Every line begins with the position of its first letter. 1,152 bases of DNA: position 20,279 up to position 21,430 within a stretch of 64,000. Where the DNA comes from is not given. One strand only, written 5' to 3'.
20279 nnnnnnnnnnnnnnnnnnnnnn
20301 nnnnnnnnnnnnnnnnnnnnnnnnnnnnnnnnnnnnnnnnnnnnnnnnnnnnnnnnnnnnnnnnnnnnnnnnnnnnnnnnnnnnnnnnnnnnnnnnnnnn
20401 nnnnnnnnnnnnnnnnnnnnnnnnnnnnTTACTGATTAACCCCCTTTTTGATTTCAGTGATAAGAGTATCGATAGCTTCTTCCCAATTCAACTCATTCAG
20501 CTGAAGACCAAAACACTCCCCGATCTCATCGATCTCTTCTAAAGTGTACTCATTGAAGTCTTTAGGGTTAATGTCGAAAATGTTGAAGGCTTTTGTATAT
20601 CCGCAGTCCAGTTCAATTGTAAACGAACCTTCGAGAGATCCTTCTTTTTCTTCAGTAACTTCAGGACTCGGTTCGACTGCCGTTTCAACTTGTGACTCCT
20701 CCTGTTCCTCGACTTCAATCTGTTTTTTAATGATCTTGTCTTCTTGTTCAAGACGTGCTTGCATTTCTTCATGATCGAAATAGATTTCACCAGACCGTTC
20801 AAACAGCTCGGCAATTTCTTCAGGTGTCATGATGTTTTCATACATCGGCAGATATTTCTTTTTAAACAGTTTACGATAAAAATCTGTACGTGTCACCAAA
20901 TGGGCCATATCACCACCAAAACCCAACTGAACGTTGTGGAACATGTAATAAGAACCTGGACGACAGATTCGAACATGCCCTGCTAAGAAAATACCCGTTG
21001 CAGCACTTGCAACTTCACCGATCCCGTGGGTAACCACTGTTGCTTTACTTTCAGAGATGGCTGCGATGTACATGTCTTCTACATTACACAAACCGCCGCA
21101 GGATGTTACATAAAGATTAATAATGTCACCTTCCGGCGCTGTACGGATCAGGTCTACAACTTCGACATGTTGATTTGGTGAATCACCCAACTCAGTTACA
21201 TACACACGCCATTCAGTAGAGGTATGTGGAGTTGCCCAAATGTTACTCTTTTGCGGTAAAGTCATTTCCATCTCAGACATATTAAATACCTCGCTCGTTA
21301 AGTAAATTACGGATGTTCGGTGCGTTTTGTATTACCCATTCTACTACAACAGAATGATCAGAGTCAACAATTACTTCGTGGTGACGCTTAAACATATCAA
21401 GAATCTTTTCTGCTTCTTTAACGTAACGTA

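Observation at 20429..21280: ClpP-like serine peptidase with acidic C-terminal extension encoded in the early region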

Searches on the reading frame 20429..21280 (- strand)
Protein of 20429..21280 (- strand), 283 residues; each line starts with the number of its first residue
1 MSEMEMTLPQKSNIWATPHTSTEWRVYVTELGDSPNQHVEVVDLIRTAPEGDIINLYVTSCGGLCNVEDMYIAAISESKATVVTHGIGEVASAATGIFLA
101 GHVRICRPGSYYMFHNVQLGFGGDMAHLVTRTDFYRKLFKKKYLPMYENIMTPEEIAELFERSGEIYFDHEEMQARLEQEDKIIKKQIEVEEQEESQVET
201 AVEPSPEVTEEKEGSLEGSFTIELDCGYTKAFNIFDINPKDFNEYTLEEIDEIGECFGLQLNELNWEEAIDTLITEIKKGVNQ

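Call 3: search_protein_families(library=pfam, proteins=[window:20429-21280:-], max_evalue=0.1)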
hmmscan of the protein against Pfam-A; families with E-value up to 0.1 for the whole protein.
window:20429-21280:- (283 aa): 2 families
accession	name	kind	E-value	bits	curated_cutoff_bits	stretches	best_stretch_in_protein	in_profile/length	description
PF00574.28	CLP_protease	-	3.2e-07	30.8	20.2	1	52-131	47-128/182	Clp protease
PF05368.20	NmrA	-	0.056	13.5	27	1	135-223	206-283/298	NmrA-like family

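Call 4: search_protein_families(library=phrogs, proteins=[window:20429-21280:-], max_evalue=0.01)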
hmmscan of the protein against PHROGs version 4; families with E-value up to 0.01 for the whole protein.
window:20429-21280:- (283 aa): 8 families
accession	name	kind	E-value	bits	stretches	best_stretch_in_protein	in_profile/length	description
phrog_5410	-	other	2e-74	251.7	1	10-280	15-309/323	ATP-dependent protease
phrog_1827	-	other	3.2e-36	125.6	1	7-198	8-198/202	ATP-dependent protease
phrog_1684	-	head and packaging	1.6e-15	58.3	1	45-199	67-219/284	head maturation protease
phrog_94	-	head and packaging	3.2e-11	44.4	1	41-138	108-204/622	head maturation protease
phrog_26628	-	head and packaging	5.4e-10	40.1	1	45-176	60-191/290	head maturation protease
phrog_133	-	head and packaging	0.0001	22.1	1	54-175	51-171/668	head maturation protease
phrog_33547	-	unknown function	0.0018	18.4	1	46-122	22-102/357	-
phrog_2976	-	head and packaging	0.0054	17.5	0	43-128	43-128/394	head maturation protease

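Call 5: search_solved_structures(query=window:20429-21280:-, max_evalue=1, show_alignments=3)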
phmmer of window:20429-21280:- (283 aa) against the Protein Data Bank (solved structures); distinct sequences matched with E-value up to 1: 26.
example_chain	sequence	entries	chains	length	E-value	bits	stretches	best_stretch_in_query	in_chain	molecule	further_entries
7m1l_A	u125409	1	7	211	0.0033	19.8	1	47-171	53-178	ATP-dependent Clp protease proteolytic subunit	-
9ndj_P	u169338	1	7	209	0.0033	19.7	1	47-171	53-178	ATP-dependent Clp protease proteolytic subunit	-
4jcq_A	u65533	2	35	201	0.0038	19.6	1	44-127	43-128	ATP-dependent Clp protease proteolytic subunit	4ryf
4jcr_A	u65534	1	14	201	0.0038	19.6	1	44-127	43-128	ATP-dependent Clp protease proteolytic subunit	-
9uxt_A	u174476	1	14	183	0.0061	18.9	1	51-128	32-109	Clp protease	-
6sfx_A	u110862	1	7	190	0.0086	18.4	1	44-127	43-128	ATP-dependent Clp protease proteolytic subunit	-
8r05_A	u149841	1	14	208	0.013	17.9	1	46-162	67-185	ATP-dependent Clp protease proteolytic subunit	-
3q7h_A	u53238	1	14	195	0.013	17.8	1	49-125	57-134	ATP-dependent Clp protease proteolytic subunit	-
6ppe_A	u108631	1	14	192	0.073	15.3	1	46-127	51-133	ATP-dependent Clp protease proteolytic subunit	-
6uqe_G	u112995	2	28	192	0.073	15.3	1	46-127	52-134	ATP-dependent Clp protease proteolytic subunit | ATP-dependent Clp endopeptidase proteolytic subunit ClpP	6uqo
1tyf_A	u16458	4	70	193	0.074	15.3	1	46-127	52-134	CLP PEPTIDASE | ATP-dependent Clp protease proteolytic subunit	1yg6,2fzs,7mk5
1yg8_A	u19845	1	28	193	0.074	15.3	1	46-127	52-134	ATP-dependent Clp protease proteolytic subunit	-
7uiv_H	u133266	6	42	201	0.082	15.2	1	46-127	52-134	ATP-dependent Clp protease proteolytic subunit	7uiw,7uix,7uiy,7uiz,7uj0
3hln_A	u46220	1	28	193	0.082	15.2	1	46-127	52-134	ATP-dependent Clp protease proteolytic subunit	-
6wr2_h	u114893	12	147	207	0.087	15.1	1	46-127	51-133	ATP-dependent Clp protease proteolytic subunit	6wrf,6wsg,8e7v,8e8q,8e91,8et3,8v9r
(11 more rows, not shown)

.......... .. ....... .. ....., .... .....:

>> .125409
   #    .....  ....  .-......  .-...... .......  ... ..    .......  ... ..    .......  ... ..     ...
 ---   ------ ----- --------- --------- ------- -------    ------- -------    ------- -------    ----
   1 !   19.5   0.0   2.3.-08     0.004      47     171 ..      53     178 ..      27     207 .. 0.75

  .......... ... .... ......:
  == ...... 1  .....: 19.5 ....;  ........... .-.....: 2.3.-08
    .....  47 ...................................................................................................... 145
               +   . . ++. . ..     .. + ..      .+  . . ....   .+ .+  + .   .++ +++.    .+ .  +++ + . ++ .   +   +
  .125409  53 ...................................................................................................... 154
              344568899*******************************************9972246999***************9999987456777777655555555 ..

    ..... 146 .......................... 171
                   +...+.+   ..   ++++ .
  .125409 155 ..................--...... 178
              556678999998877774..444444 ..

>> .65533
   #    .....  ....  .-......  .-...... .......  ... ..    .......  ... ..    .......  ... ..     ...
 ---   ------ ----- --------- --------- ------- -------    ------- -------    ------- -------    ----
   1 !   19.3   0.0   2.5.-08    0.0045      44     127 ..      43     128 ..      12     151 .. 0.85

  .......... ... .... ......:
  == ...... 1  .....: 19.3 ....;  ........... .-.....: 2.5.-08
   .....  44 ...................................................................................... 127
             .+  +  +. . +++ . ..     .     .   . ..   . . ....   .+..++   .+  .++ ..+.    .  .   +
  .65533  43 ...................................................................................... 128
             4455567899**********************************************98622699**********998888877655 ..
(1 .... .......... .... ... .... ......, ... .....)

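Call 6: search_dna_similar(query=window:20429-21280:-, collection=phages, mode=protein, max_rows=40, rows=spread)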
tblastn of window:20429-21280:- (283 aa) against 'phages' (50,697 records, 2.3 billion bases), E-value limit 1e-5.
Records with a match: 1131; places in all: 1133; records where one place covers at least 80% of the query: 82.
Best place of each record, by identity: <60% 1131.
By first word of the organism name: Vibrio 430; Salmonella 280; Escherichia 147; Klebsiella 110; Pseudomonas 27; Cronobacter 15; Pectobacterium 14; Proteus 12; Phage 12; Bacteriophage 11; and 25 more.
By host as written in the record: - 435; Escherichia coli 43; Salmonella enterica subsp. enterica serovar Enteritidis PT1 39; Klebsiella pneumoniae 36; Salmonella enterica 25; Salmonella sp. 25; Salmonella enterica subsp. enterica serovar Enteritidis 23; Salmonella enterica subsp. enterica 20; and 208 more.
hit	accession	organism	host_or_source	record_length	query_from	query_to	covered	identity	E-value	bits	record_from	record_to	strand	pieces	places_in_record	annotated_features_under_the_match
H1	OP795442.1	Escherichia phage A7_1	Escherichia coli str. K-12 substr. ...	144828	1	280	99%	58.4%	1e-96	316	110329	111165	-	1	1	hypothetical protein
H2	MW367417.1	Pectobacterium phage PcCB7V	Pectobacterium sp. 7V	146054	11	280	95%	42.6%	3e-69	237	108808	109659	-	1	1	ATP-dependent CIp protease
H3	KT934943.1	Klebsiella phage vB_KpnM_KB57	Klebsiella pneumoniae M-9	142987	18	275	91%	25.7%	6e-19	92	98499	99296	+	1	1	putative ATP-dependent protease subunit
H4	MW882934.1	Cronobacter phage EspYZU08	Cronobacter sakazakii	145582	8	176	60%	32.9%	6e-18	89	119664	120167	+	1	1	none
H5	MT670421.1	Pseudomonas phage phiPsa381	Pseudomonas syringae pv. actinidiae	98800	1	177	63%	28.2%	6e-7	56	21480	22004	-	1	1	ATP-dependent Clp protease proteolytic subunit | phosphate starvation-inducible protein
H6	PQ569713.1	Klebsiella phage vB_Kpn_K7_rec14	Klebsiella pneumoniae K46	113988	20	177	56%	30.1%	2e-9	64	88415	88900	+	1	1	ATP-dependent protease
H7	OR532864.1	Klebsiella phage RCIP0070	Klebsiella pneumoniae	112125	20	177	56%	30.1%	4e-9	63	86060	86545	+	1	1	hypothetical protein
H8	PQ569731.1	Klebsiella phage vB_Kpn_K7_rec5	Klebsiella pneumoniae K21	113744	20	177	56%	30.1%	4e-9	63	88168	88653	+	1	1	ATP-dependent protease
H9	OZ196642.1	Vibrio phage D51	Seawater and oysters mix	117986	17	177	57%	29.0%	2e-13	76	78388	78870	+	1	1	ATP-dependent protease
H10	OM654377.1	Pseudaeromonas phage vB_PpeM_ KLEP7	Pseudaeromonas pectinilytica strain ...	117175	35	177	51%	32.2%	6e-10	66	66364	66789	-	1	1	Clp protease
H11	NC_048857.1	Phage NBSal005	-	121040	10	177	59%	26.8%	2e-12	73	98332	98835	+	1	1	ATP-dependent protease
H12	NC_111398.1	Salmonella phage GSW6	Salmonella enterica subsp. enterica ...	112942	4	177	61%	25.3%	4e-11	69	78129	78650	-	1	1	ATP-dependent protease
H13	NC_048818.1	Escherichia phage VEc33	Escherichia coli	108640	10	177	59%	26.2%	2e-11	70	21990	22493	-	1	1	ATP-dependent protease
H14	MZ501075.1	Escherichia phage IrisVonRoten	Escherichia coli K-12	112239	10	177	59%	26.2%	2e-11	70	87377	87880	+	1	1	Clp-like protease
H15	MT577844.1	Salmonella phage vB_StyS-LmqsSP1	Salmonella enterica subsp. enterica ...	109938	10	177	59%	26.2%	2e-11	70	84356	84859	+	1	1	ATP-dependent Clp protease proteolytic subunit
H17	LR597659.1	Escherichia phage T5_ev212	-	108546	10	177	59%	25.6%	3e-11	69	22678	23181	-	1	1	ATP-dependent Clp protease proteolytic subunit (EC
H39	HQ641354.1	Vibrio phage ICP1_2004_A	Vibrio cholerae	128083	35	177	51%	25.2%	9e-7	56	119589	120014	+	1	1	ClpP ATP-dependent protease subunit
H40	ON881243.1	Bacillus phage PK-3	Bacillus sp.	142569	54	168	41%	29.5%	6e-7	56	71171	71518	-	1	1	ATP-dependent Clp protease proteolytic subunit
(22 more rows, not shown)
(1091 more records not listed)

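Call 9: get_annotated_region(hit=H2, flank=12000)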
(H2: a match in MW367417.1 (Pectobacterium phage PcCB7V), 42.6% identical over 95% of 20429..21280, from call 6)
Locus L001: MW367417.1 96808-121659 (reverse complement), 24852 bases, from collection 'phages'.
description: Pectobacterium phage PcCB7V, complete genome.
organism: Pectobacterium phage PcCB7V (NCBI taxid 2798043)
taxonomy: Viruses; Duplodnaviria; Heunggongvirae; Uroviricota; Caudoviricetes; Vequintavirinae; Certrevirus
host: Pectobacterium sp. 7V; source: -; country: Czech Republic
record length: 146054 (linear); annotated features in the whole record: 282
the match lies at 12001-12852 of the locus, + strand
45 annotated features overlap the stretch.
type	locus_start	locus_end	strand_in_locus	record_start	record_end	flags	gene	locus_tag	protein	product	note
CDS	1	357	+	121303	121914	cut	-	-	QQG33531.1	hypothetical protein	-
CDS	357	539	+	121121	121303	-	-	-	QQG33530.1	hypothetical protein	-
CDS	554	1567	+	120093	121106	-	-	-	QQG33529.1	thymidylate synthase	-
CDS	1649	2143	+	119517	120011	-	-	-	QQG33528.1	hypothetical protein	-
CDS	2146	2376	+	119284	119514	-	-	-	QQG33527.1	hypothetical protein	-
CDS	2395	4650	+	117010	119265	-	-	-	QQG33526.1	ribonucleotide reductase Ia, alpha subunit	-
CDS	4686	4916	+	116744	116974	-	-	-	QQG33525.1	hypothetical protein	-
CDS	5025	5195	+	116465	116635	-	-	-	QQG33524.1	hypothetical protein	-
CDS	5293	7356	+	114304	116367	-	-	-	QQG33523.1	ribonucleotide reductase Ia, beta subunit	-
CDS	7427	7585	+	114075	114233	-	-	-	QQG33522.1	hypothetical protein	-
CDS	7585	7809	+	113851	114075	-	-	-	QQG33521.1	hypothetical protein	-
CDS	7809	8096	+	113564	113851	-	-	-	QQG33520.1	glutaredoxin 1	-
CDS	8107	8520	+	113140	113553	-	-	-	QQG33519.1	hypothetical protein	-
CDS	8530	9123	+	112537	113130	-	-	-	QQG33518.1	hypothetical protein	-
CDS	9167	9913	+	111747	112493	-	-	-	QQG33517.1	phosphate starvation-inducible protein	Phosphate starvation-inducible protein PhoH, predicted ATPase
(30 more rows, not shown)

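Call 11: search_protein_families(library=ncbifam, proteins=[window:20429-21280:-], max_evalue=0.1)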
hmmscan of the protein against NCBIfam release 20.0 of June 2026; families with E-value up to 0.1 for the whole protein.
window:20429-21280:- (283 aa): 6 families
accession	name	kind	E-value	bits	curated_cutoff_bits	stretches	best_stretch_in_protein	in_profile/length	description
NF045542.1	Clp_rel_HeadMat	equivalog_domain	3.5e-06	27.1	120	1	51-171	34-154/165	head maturation protease, ClpP-related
NF009205.0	PRK12553.1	subfamily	9.9e-06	25.3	228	1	48-125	65-145/211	ATP-dependent Clp protease proteolytic subunit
NF011089.0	PRK14512.1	equivalog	3e-05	23.9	251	1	49-126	56-135/200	ATP-dependent Clp protease proteolytic subunit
NF001368.0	PRK00277.1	subfamily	0.00036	20.4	249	1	49-132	61-145/203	ATP-dependent Clp protease proteolytic subunit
NF045540.1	scaf_prot_MCP1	exception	0.00079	18.2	475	1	48-161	27-141/652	ClpP-like prohead protease/major capsid protein fusion protein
NF011090.0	PRK14513.1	equivalog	0.053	13.3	347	1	50-187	56-193/201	ATP-dependent Clp protease proteolytic subunit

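Call 13: find_homologous_proteins(query=window:20429-21280:-, max_evalue=0.001)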
Query window:20429-21280:- (283 aa): 6 proteins with E <= 0.001 among 863 candidates.
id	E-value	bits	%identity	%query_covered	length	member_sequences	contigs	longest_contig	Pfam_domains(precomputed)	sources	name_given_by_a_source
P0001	2.0e-187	639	100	100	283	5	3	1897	PF00574.29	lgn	-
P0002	1.8e-150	518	80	100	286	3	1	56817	PF00574.29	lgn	-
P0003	3.5e-102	359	59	99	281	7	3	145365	PF00574.29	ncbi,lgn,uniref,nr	ncbi:hypothetical protein [Escherichia phage vB_EcoM-LTH01]|uniref:ATP-dependent Clp protease proteo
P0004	5.7e-69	250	41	95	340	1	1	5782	PF00574.29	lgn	-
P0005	1.3e-68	249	41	95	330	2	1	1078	PF00574.29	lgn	-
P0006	1.2e-8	52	30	57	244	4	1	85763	PF00574.29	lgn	-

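Call 29: search_protein_representatives(alignment_id=A2)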
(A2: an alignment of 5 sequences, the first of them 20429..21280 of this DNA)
Query: 5 sequences, 283 profile positions. Proteins with E-value up to 0.001 (for the whole library): 4955; up to 1e-10: 1191; up to 1e-30: 21. The best 150 are listed.
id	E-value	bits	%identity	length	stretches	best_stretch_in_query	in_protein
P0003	1.3e-144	497.0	-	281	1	1-282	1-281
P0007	8.5e-121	418.8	-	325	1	1-281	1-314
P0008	6.6e-83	294.5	-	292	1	10-277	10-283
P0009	1.0e-78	280.7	-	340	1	11-280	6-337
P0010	1.3e-78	280.4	-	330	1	10-277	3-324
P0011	3.2e-66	239.7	-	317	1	1-279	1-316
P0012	2.7e-56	207.1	-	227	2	19-181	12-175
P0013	4.2e-56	206.5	-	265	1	13-273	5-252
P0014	6.5e-56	205.9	-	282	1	12-281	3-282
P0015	9.2e-56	205.4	-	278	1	1-275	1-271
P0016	1.4e-49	185.2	-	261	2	13-178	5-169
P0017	1.2e-48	182.0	-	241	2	21-178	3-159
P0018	2.5e-46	174.5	-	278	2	12-178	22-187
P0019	7.4e-44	166.4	-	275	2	10-182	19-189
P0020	3.8e-40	154.2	-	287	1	10-276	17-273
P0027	1.5e-30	122.7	-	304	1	11-230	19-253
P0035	4.8e-26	107.9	-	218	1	19-202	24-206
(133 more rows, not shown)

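Call 31: predict_structure(alignment_id=A2)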
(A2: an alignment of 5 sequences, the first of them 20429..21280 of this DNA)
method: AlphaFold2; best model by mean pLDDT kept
length: 283 residues; sequences in the alignment: 5
mean_pLDDT: 65.5   pTM: 0.52
mean pLDDT of the five models: 65.5, 65.3, 60.2, 59.3, 56.8
residues with pLDDT >= 90: 17; 70-90: 138; 50-70: 46; < 50: 82
segments of 3 or more residues with pLDDT < 50: 1-10, 116-151, 155-164, 195-216, 281-283
pLDDT, mean of each block of 10 residues (from residue 1): 32 75 83 75 89 87 67 86 86 77 83 51 30 40 45 48 56 72 65 45 31 45 68 76 80 81 84 80 41
secondary structure, 60 per line:
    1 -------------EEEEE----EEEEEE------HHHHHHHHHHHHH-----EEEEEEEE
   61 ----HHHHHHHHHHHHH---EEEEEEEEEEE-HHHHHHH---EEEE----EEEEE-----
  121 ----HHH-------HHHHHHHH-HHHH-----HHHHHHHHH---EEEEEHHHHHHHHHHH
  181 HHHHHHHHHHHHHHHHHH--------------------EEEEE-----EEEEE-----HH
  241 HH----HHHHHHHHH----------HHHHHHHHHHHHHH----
elements in order: E14-18 E23-28 H35-47 E53-60 H65-77 E81-91 H93-99 E103-106 E111-115 H135-142 H144-147 H153-161 E165-169 H170-198 E219-223 E229-233 H239-242 H247-255 H266-279

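Call 33: get_annotated_region(hit=H17, flank=5000)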
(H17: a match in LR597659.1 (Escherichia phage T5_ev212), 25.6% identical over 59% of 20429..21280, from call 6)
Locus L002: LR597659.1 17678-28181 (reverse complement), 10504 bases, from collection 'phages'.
description: Escherichia phage T5_ev212 genome assembly, chromosome: 1.
organism: Escherichia phage T5_ev212 (NCBI taxid 2742946)
taxonomy: Viruses; Duplodnaviria; Heunggongvirae; Uroviricota; Caudoviricetes; Demerecviridae; Markadamsvirinae; Tequintavirus
host: -; source: -; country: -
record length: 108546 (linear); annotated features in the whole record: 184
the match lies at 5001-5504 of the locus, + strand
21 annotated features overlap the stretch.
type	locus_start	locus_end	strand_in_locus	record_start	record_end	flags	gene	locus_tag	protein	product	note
CDS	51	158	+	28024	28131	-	-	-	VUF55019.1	hypothetical protein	-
CDS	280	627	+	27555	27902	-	-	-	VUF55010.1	Phage protein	-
CDS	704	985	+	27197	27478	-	-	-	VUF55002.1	Phage protein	-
CDS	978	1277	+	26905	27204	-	-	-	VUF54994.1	Phage protein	-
CDS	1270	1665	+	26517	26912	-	-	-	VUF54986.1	Phage protein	-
CDS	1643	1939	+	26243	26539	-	-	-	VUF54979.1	Phage protein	-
CDS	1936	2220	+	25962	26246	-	-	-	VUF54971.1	Phage protein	-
CDS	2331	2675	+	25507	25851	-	-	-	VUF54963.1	Phage protein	-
CDS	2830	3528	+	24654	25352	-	-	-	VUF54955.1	Phage protein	-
CDS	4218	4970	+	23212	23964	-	-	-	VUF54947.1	deoxynucleoside-5'-monophosphate kinase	-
CDS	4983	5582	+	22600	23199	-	-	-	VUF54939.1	ATP-dependent Clp protease proteolytic subunit (EC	-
CDS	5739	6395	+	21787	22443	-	-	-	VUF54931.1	Phage holin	-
CDS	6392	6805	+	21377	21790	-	-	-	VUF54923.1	Putative endolysin (ACLAME 270)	-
CDS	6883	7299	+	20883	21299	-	-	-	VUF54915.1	Phage protein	-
CDS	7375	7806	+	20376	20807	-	-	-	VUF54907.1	Phage protein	-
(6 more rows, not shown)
